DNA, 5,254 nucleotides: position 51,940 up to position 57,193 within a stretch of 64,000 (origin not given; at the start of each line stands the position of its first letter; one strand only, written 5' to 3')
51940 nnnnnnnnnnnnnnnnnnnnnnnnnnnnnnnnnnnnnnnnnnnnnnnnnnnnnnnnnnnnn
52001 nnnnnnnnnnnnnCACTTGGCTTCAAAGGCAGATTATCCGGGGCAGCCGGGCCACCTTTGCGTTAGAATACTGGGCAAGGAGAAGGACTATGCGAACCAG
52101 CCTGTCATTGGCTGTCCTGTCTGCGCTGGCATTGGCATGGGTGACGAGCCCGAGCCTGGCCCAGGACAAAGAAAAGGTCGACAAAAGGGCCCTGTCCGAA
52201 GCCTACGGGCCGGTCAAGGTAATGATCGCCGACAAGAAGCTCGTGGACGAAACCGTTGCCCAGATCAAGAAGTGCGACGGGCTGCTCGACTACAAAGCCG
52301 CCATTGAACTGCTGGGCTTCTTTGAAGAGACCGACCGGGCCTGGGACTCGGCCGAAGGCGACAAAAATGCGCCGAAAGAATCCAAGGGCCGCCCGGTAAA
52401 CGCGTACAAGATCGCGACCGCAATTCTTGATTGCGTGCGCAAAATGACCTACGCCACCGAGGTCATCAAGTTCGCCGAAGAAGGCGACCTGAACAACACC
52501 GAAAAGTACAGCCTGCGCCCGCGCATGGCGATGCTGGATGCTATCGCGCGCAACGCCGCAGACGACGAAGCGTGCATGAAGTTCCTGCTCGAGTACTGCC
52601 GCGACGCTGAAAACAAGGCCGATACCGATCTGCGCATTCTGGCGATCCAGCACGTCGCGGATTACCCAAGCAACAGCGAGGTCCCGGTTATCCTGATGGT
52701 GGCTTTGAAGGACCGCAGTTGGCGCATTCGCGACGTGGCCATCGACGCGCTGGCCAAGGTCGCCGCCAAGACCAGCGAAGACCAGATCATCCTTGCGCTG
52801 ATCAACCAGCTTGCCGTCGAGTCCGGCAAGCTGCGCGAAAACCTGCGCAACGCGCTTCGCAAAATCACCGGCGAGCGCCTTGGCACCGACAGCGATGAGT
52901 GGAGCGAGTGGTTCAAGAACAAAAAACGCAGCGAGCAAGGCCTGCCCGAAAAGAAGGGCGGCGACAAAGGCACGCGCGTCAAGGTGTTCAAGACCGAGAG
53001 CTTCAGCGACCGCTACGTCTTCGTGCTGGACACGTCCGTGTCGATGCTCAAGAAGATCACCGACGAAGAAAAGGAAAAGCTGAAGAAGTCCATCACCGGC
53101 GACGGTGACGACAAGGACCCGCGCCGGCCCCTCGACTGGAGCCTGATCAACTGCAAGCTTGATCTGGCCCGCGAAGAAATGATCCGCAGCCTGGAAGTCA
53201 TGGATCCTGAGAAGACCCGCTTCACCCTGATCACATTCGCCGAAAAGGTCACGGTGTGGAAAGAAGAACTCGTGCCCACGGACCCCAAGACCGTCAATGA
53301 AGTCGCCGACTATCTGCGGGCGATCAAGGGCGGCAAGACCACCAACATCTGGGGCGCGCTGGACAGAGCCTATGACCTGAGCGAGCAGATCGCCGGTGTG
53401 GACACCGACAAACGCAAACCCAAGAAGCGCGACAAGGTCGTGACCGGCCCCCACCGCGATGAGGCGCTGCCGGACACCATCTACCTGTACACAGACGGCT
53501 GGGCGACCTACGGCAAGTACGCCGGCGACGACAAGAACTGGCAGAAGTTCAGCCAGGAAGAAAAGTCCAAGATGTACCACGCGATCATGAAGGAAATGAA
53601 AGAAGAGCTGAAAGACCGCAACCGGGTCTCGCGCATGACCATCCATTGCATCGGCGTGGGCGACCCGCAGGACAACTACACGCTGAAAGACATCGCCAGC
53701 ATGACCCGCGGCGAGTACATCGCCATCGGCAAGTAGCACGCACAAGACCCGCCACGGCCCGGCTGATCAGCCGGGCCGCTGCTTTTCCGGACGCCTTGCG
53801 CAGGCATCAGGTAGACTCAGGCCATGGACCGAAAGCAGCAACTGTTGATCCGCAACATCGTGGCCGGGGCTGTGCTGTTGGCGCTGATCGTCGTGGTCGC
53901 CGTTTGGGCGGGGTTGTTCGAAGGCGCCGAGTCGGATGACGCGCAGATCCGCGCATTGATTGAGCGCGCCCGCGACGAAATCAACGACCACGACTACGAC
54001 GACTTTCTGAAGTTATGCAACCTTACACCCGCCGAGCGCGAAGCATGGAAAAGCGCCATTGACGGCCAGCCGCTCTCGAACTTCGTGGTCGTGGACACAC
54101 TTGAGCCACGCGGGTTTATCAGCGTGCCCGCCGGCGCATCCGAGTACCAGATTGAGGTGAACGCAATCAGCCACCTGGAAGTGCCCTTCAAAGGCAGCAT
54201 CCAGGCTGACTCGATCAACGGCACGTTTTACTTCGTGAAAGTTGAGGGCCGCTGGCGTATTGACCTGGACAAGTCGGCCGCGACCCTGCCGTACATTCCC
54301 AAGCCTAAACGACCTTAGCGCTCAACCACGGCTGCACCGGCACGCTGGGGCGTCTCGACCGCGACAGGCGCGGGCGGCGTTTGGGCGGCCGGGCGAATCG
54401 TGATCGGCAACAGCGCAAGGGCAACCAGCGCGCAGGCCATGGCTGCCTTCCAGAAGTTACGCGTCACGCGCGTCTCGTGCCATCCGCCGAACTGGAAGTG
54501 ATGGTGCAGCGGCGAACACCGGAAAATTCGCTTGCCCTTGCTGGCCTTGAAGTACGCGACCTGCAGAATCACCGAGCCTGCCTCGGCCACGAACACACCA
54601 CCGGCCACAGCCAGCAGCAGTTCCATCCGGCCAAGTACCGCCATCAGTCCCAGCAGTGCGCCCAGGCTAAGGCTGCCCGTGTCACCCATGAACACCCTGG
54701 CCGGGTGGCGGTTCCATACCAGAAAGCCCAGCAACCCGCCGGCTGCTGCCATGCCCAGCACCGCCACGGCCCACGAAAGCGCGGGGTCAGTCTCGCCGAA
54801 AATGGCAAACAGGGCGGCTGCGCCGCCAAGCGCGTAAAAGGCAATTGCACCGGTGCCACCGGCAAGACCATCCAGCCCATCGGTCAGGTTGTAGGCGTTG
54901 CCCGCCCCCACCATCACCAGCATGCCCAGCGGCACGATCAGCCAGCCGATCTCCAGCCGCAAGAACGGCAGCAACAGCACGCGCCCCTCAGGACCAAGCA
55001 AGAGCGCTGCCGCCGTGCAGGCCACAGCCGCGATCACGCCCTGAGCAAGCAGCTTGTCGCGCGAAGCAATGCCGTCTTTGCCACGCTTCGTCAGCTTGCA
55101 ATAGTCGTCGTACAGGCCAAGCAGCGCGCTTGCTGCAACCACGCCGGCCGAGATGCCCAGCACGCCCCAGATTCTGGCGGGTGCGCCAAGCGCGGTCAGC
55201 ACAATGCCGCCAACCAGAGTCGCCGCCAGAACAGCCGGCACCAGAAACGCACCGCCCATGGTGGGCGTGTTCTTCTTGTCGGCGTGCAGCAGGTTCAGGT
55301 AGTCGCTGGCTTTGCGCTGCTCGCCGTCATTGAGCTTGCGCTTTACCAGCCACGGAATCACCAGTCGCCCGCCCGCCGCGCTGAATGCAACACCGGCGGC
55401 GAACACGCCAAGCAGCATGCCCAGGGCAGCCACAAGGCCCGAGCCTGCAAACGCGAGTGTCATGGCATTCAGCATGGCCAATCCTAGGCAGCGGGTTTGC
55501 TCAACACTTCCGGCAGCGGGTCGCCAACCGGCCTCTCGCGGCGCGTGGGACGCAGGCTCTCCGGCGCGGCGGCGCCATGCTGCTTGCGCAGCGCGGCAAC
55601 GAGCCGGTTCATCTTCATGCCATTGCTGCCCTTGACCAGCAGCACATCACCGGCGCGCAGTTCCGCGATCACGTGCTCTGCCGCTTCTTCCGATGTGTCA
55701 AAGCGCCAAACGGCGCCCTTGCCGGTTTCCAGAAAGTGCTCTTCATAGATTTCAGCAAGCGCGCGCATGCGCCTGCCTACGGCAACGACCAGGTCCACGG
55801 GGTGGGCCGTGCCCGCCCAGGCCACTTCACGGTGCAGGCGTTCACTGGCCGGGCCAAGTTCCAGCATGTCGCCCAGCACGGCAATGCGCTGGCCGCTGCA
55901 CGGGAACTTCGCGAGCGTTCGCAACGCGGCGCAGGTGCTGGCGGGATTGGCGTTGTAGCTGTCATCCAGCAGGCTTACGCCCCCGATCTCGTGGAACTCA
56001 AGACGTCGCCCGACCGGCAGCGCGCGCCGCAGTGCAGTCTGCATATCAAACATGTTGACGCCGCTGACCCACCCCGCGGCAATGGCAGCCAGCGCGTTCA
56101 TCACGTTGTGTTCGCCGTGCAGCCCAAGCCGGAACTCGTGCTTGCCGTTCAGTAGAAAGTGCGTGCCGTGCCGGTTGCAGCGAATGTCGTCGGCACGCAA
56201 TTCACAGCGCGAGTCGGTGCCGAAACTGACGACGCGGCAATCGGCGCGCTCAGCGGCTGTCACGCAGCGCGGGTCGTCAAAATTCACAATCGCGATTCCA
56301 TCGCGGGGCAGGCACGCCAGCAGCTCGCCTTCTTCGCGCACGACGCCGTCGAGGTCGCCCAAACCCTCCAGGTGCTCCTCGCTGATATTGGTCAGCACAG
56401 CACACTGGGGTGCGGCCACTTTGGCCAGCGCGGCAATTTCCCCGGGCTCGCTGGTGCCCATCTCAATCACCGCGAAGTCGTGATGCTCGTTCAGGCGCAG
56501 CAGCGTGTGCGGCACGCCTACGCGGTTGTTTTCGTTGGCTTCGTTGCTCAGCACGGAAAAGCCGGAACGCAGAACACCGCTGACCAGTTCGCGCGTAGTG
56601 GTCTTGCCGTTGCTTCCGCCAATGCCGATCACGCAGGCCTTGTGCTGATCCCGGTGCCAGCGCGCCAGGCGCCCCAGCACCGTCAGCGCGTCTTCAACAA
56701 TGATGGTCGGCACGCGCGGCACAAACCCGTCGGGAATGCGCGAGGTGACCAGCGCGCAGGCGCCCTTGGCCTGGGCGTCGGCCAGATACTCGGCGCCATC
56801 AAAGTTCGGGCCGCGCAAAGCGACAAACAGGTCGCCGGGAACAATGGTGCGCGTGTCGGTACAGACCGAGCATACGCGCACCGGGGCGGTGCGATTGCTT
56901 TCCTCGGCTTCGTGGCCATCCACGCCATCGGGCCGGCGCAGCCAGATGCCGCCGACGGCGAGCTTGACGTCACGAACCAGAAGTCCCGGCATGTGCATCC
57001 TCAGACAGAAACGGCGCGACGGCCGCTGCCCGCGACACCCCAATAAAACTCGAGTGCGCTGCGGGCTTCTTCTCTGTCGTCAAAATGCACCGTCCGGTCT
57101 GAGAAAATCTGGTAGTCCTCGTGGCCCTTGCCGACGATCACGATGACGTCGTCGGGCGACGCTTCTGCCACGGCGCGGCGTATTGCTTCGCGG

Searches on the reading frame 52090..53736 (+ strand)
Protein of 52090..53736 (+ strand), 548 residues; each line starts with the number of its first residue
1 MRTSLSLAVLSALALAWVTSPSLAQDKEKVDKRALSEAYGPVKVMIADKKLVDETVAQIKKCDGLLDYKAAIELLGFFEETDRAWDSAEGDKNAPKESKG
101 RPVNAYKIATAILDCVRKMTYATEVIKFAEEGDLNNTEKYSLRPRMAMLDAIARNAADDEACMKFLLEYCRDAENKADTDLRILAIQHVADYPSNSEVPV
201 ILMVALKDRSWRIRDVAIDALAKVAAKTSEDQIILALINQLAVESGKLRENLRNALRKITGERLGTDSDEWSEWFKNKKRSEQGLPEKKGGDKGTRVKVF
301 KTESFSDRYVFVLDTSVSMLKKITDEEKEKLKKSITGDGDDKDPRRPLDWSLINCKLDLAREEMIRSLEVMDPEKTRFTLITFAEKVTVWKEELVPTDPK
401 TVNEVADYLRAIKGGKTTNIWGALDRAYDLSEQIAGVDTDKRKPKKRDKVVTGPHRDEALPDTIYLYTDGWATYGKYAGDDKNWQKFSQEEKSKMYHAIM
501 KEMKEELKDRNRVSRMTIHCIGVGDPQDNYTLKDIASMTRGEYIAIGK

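Call 3: search_protein_families(library=pfam, proteins=[window:52090-53736:+], max_evalue=0.01)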
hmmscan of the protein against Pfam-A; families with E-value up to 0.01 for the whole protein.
window:52090-53736:+ (548 aa): 4 families
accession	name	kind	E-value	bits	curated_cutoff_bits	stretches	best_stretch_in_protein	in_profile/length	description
PF00092.34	VWA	-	2.3e-09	38.2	23.8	1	363-540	26-155/174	von Willebrand factor type A domain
PF13519.12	VWA_2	-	7.4e-05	23.8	27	0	358-434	22-92/107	von Willebrand factor type A domain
PF13646.12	HEAT_2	-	0.00081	20.1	27.7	1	174-227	9-59/88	HEAT repeats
PF13768.12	VWA_3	-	0.00089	19.8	27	0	507-543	119-153/155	von Willebrand factor type A domain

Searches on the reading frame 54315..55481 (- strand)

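Call 79: search_protein_families(library=pfam, proteins=[window:54315-55481:-], max_evalue=0.01)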
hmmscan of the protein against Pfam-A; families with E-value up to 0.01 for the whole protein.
window:54315-55481:- (388 aa): 2 families
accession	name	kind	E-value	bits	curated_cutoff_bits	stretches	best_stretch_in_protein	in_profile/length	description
PF00953.26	Glycos_transf_4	-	3.9e-31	108.6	27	1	114-283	7-158/160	Glycosyl transferase family 4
PF10555.14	MraY_sig1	-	0.0012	18.6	20.1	1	69-77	1-9/13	Phospho-N-acetylmuramoyl-pentapeptide-transferase signature 1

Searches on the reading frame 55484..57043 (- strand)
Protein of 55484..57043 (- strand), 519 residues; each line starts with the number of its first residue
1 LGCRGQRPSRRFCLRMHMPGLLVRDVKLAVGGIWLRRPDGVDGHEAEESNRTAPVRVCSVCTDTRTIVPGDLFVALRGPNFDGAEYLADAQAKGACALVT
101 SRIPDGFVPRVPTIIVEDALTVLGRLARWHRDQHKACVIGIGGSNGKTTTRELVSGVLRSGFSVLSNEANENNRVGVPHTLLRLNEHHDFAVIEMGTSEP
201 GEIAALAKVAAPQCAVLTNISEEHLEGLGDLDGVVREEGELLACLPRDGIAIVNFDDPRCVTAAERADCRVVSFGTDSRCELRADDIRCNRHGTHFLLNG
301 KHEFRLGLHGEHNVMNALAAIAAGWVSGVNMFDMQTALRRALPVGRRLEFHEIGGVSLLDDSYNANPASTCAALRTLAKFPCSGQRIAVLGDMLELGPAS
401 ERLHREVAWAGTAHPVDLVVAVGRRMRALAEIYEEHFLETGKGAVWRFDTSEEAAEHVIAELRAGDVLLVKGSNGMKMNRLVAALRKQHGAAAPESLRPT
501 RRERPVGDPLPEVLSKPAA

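Call 79: search_protein_families(library=pfam, proteins=[window:55484-57043:-], max_evalue=0.01)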
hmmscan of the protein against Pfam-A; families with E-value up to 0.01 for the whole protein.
window:55484-57043:- (519 aa): 3 families
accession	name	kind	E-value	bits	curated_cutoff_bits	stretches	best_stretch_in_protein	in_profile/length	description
PF08245.18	Mur_ligase_M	-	1.5e-43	149.6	24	1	141-323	1-199/200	Mur ligase middle domain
PF02875.26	Mur_ligase_C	-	6.6e-23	82.4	28.4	1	346-473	1-126/127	Mur ligase, glutamate ligase domain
PF01225.30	Mur_ligase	-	1e-05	26.3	21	1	60-127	5-91/95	Mur ligase family, catalytic domain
